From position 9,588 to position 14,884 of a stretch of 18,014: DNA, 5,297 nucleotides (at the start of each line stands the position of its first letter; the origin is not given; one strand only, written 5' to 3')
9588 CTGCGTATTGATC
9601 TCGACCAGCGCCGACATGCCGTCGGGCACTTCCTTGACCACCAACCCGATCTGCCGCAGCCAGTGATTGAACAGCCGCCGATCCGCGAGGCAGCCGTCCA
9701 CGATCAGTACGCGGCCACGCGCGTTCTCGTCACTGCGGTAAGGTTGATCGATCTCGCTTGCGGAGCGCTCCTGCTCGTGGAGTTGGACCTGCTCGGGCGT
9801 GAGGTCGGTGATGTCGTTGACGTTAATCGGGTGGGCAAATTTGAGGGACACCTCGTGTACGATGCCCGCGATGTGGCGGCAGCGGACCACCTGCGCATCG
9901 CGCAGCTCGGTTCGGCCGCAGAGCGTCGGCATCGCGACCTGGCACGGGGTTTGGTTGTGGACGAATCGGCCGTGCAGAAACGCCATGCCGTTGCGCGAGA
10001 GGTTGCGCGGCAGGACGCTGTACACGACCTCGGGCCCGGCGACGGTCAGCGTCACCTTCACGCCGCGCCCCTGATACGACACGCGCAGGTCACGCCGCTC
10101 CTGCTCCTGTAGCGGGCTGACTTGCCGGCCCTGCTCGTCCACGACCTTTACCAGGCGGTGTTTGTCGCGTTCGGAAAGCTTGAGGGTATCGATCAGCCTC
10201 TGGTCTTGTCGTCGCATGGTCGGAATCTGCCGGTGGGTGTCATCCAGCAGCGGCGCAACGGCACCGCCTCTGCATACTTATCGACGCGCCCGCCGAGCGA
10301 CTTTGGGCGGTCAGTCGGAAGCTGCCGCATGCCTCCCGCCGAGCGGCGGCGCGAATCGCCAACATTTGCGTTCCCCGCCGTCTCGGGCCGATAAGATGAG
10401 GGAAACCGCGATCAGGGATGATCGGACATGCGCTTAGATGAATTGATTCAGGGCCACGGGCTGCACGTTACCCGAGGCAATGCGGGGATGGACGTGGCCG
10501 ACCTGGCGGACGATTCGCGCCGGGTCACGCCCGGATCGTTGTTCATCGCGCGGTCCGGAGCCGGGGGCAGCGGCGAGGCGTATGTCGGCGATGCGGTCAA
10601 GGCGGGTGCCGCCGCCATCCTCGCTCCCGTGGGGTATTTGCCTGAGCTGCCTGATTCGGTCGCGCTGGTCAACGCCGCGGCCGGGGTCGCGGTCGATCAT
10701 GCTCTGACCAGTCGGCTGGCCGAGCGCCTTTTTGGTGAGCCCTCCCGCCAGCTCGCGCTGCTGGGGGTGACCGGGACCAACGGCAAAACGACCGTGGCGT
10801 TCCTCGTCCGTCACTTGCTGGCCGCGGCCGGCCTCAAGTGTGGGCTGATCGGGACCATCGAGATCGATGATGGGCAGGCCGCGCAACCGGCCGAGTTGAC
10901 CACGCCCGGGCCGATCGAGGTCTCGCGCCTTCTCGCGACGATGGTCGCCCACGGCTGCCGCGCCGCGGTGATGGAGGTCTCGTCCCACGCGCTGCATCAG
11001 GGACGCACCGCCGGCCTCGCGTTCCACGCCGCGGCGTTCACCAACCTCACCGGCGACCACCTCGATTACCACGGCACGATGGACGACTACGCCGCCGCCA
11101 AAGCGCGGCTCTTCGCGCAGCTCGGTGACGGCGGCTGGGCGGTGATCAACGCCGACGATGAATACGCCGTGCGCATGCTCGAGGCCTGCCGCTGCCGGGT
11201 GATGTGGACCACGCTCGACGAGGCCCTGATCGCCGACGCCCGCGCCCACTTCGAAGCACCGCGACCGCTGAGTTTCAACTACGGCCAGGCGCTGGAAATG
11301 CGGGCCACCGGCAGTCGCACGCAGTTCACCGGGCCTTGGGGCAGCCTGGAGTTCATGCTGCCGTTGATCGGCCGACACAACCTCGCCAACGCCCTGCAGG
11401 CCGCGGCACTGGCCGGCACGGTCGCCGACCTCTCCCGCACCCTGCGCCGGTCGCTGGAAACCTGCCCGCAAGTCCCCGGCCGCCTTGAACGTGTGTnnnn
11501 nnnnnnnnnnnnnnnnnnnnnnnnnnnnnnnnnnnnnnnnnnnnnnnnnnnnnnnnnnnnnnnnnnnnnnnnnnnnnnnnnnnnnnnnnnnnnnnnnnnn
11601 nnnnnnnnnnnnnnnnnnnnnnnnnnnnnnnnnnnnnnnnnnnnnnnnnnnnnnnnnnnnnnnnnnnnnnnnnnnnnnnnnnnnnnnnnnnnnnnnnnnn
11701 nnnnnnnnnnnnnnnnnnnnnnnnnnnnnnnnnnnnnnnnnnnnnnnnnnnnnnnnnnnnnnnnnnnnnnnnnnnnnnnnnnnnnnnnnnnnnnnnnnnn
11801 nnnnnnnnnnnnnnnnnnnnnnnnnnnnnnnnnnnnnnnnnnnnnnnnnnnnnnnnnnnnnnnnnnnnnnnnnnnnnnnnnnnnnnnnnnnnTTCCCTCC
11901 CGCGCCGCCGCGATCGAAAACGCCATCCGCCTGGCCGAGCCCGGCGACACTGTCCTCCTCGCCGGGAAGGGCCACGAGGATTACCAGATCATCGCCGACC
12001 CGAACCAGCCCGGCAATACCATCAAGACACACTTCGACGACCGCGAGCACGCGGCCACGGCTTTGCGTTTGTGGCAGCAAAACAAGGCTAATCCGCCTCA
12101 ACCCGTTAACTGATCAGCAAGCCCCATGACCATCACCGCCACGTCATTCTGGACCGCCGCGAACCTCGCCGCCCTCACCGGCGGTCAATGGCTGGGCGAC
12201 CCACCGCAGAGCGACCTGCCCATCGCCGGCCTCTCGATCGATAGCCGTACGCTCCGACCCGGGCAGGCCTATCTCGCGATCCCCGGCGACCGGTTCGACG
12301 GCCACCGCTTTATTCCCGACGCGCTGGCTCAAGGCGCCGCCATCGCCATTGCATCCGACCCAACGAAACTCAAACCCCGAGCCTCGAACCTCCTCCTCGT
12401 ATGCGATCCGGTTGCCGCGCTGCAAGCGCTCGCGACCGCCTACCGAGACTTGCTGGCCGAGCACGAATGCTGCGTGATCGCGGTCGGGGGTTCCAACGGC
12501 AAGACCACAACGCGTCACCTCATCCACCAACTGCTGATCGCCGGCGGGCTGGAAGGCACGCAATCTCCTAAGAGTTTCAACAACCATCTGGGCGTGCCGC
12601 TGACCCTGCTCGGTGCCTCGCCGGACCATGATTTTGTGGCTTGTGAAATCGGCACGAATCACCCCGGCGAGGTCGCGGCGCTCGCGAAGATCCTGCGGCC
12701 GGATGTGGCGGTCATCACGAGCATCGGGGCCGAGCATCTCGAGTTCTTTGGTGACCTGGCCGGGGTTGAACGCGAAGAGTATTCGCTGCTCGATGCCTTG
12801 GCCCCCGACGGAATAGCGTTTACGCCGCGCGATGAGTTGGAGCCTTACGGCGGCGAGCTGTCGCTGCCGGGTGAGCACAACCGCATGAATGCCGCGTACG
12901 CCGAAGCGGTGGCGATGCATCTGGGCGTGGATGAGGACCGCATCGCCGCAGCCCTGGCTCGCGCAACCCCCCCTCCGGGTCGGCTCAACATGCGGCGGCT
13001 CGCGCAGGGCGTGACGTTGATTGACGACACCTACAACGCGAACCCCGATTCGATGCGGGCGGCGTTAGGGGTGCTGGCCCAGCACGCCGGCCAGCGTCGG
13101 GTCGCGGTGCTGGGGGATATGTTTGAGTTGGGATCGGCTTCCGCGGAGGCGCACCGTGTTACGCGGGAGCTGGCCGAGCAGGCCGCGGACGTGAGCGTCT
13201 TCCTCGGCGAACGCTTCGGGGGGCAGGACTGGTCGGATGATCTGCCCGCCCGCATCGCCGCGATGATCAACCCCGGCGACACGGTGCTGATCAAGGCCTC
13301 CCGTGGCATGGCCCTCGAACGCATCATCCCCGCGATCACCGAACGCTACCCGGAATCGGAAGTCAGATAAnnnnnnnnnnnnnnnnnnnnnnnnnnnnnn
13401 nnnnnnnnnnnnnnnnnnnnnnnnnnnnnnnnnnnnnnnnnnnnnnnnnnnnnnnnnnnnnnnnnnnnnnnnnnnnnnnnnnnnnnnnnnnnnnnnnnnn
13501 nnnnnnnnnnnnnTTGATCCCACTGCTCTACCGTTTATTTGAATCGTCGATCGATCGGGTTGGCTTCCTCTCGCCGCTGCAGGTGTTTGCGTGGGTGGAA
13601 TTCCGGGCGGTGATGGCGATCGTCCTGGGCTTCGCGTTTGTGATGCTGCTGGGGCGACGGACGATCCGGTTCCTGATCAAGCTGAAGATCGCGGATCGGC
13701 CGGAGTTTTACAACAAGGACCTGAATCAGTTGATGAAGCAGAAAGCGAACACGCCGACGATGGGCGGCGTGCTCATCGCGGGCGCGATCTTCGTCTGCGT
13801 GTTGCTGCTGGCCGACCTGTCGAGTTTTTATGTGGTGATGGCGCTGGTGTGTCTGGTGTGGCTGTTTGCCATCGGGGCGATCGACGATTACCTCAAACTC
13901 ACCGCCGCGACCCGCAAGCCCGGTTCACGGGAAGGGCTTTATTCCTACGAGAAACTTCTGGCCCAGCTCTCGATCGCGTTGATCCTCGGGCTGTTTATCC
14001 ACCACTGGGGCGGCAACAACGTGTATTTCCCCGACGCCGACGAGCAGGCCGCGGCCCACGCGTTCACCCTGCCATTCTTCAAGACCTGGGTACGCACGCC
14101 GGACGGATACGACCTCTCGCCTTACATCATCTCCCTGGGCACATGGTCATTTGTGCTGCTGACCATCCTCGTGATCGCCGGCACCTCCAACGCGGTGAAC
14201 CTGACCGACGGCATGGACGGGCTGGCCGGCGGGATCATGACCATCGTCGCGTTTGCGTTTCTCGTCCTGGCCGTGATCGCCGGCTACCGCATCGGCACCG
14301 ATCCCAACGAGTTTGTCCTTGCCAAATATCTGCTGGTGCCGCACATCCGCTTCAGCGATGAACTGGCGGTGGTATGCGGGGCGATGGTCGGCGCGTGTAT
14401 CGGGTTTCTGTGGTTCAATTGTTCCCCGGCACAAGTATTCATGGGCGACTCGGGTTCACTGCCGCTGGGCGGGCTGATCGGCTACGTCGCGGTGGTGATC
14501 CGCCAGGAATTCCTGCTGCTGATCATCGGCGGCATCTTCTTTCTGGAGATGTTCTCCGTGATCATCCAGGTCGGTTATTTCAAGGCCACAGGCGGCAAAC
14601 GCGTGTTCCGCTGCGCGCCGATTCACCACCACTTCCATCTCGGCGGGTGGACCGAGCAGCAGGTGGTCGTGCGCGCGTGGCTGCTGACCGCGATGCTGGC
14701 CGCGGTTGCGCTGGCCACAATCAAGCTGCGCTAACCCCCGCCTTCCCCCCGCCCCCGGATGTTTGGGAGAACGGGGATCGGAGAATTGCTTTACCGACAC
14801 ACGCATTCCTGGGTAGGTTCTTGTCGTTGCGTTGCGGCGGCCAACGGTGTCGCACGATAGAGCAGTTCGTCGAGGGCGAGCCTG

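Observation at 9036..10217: Three-domain PilZ-receiver-HPt protein: candidate link between c-di-GMP sensing and a His-Asp phosphorelay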

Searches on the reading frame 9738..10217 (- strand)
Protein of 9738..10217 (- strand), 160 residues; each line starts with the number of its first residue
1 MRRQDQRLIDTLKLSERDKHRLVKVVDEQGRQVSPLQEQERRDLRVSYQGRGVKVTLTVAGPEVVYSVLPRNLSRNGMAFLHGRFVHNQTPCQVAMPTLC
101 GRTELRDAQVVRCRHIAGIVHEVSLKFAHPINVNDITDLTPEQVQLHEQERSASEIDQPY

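Call 32: search_solved_structures(query=A3, max_evalue=10, show_alignments=3)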
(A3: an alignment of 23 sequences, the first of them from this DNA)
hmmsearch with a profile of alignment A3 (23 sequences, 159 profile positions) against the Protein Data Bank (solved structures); distinct sequences matched with E-value up to 10: 3.
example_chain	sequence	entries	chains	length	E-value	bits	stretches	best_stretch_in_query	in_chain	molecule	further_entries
8bl6_A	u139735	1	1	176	0.17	14.7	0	34-64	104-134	dIG14-scdim-EF62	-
8bl3_A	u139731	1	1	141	0.82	12.5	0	38-64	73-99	scIg12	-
8e22_X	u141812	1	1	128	0.99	12.2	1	16-56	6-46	Vacuolar protein sorting-associated protein 37A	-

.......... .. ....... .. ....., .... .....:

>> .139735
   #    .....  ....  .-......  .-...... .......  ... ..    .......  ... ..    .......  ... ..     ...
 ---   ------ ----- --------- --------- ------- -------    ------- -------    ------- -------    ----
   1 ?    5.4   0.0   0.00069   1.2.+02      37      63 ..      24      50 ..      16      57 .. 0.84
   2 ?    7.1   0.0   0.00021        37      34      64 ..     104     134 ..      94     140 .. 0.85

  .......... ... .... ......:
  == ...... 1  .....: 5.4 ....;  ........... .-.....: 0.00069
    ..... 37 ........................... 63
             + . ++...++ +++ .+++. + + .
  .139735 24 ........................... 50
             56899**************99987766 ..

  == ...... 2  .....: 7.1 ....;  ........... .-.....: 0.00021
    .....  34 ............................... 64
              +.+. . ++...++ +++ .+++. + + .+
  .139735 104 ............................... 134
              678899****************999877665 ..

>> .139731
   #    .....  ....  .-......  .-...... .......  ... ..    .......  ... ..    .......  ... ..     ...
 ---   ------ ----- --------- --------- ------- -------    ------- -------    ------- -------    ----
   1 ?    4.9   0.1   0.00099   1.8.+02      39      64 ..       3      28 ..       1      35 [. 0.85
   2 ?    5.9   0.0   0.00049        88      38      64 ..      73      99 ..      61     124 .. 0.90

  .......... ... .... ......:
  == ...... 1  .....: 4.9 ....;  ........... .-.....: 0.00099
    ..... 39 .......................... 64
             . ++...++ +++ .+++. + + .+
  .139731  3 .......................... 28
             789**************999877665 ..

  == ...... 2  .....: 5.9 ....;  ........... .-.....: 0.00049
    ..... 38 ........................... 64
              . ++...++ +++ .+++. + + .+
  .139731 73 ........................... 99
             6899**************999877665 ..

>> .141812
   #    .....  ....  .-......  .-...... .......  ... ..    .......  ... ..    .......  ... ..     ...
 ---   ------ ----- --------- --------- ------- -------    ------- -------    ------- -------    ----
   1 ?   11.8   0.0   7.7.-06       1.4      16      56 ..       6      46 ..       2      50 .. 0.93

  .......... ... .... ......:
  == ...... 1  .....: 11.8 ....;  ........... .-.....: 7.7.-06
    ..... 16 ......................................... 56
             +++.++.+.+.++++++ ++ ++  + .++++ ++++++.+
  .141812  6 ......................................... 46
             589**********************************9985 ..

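Call 35: search_protein_families(library=pfam, alignment_id=A3, max_evalue=0.1)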
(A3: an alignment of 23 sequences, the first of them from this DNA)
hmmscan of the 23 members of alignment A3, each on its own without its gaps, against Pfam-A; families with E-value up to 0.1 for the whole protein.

A. member 1, seq(160 aa): 1 family
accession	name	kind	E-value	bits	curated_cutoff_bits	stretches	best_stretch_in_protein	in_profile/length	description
PF07238.19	PilZ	-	0.00035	21.3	22.5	1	53-139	12-96/102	PilZ domain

B. families by the number of members that match (of 23 scanned): 6 families
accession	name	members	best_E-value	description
PF07238.19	PilZ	15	5e-08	PilZ domain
PF21308.3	C3_CUB2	1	0.014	Complement component 3, CUB domain, second segment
PF01468.23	GA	1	0.015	GA module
PF00223.24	PsaA_PsaB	1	0.025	Photosystem I psaA/psaB protein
PF04234.18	CopC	1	0.048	CopC domain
PF03792.18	PBC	1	0.071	PBC domain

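Call 40: predict_structure(alignment_id=A3)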
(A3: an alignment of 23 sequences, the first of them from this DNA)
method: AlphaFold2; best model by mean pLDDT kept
length: 160 residues; sequences in the alignment: 23
mean_pLDDT: 90.4   pTM: 0.83
mean pLDDT of the five models: 90.4, 89.0, 87.9, 87.4, 86.8
residues with pLDDT >= 90: 127; 70-90: 17; 50-70: 14; < 50: 2
segments of 3 or more residues with pLDDT < 50: none
pLDDT, mean of each block of 10 residues (from residue 1): 73 93 93 67 87 92 93 97 96 97 97 96 97 97 94 77
secondary structure, 60 per line:
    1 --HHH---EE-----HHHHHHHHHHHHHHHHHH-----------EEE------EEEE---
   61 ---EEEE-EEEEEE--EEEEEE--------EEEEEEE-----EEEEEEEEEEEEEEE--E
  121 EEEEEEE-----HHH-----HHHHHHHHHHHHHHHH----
elements in order: H16-33 E45-47 E54-57 E64-67 E69-74 E77-82 E91-97 E103-117 E120-127 H141-156

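Call 42: fold_search(model_id=the predicted structure, library=pdb)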
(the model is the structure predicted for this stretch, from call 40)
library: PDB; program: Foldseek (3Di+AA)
matches with E <= 10: 927; with E <= 0.001: 4
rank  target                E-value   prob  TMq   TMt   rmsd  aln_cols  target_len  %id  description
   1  5vx6_A                4.1e-04  1.00  0.43  0.34   8.4       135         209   16  Structure of Bacillus subtilis Inhibitor of motility (MotI/DgrA) (released 2017-11-22)
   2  4xrn_C                6.5e-04  1.00  0.37  0.50   8.7       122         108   16  Pilz domain with c-di-gmp of a protein from Pseudomonas aeruginosa (released 2016-02-03)
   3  4xrn_B                7.3e-04  1.00  0.38  0.53   7.0       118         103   15  Pilz domain with c-di-gmp of a protein from Pseudomonas aeruginosa (released 2016-02-03)
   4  5vx6_B                7.3e-04  1.00  0.40  0.32   9.7       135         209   16  Structure of Bacillus subtilis Inhibitor of motility (MotI/DgrA) (released 2017-11-22)
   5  4rt1_A                1.3e-03  1.00  0.37  0.50   7.5       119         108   17  Structure of the Alg44 PilZ domain (R95A mutant) from Pseudomonas aeruginosa PAO1 in complex with c-di-GMP (released 2015-04-08)
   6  7mie                  1.3e-03  1.00  0.36  0.26  13.4       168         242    8  Crystal structure of the Borreliella burgdorferi PlzA protein in complex with c-di-GMP (released 2021-06-30)
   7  4xrn_A                1.4e-03  1.00  0.37  0.51   7.4       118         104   15  Pilz domain with c-di-gmp of a protein from Pseudomonas aeruginosa (released 2016-02-03)
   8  4rt0_C                1.5e-03  1.00  0.38  0.51   9.3       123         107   14  Structure of the Alg44 PilZ domain from Pseudomonas aeruginosa PAO1 in complex with c-di-GMP (released 2015-04-08)
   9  4rt1_B                1.7e-03  1.00  0.37  0.51   8.5       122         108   16  Structure of the Alg44 PilZ domain (R95A mutant) from Pseudomonas aeruginosa PAO1 in complex with c-di-GMP (released 2015-04-08)
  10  5y6f                  1.8e-03  1.00  0.40  0.30   9.5       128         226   20  Crystal structure of YcgR in complex with c-di-GMP from Escherichia coli (released 2018-07-18)
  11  4rt0_A                2.0e-03  1.00  0.38  0.51   9.1       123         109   14  Structure of the Alg44 PilZ domain from Pseudomonas aeruginosa PAO1 in complex with c-di-GMP (released 2015-04-08)
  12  4i86_A                2.3e-03  1.00  0.40  0.59   8.2       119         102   16  Crystal structure of PilZ domain of CeSA from cellulose synthesizing bacterium (released 2013-04-03)
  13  5y6g                  2.6e-03  1.00  0.40  0.47  12.1       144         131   19  PilZ domain with c-di-GMP of YcgR from Escherichia coli (released 2018-07-18)
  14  4xrn_D                2.9e-03  1.00  0.37  0.51   7.6       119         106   15  Pilz domain with c-di-gmp of a protein from Pseudomonas aeruginosa (released 2016-02-03)
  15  5xly_B                3.6e-03  1.00  0.51  0.64   3.9       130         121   14  Crystal structure of CheR1 in complex with c-di-GMP-bound MapZ (released 2017-08-23)
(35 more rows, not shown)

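Call 47: find_homologous_proteins(query=A3, max_evalue=0.001)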
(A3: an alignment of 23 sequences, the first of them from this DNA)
Query A3 (23 sequences) (160 aa, profile of the alignment): 11 proteins with E <= 0.001 among 2388 candidates.
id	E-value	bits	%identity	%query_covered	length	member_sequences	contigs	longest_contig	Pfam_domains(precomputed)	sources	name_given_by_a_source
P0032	3.6e-50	188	38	99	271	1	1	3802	-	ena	-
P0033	2.8e-48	181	37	78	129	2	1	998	-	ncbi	-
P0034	5.4e-41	158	34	97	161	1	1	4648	-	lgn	-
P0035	5.0e-40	155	40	95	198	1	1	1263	-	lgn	-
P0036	1.2e-39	153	40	85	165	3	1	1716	-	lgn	-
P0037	4.2e-37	145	35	84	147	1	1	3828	PF07238.20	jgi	jgi:hypothetical protein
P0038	1.4e-29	121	30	77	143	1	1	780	PF07238.20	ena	-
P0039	1.2e-24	105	41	48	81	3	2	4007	-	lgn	-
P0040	3.6e-24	103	46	43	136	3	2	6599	PF07238.20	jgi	-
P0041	1.3e-23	101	49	43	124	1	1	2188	PF07238.20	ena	-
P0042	5.1e-20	90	29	58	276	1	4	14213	PF07238.20,PF00072.31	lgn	-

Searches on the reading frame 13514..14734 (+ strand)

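Call 6: search_protein_families(library=pfam, proteins=[window:13514-14734:+], max_evalue=0.001)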
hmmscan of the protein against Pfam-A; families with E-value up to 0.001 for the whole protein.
window:13514-14734:+ (406 aa): 2 families
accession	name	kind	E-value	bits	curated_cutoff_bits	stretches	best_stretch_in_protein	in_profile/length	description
PF00953.26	Glycos_transf_4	-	1.4e-32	113.4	27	1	108-328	2-158/160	Glycosyl transferase family 4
PF10555.14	MraY_sig1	-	3.9e-05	23.3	20.1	1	77-88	1-12/13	Phospho-N-acetylmuramoyl-pentapeptide-transferase signature 1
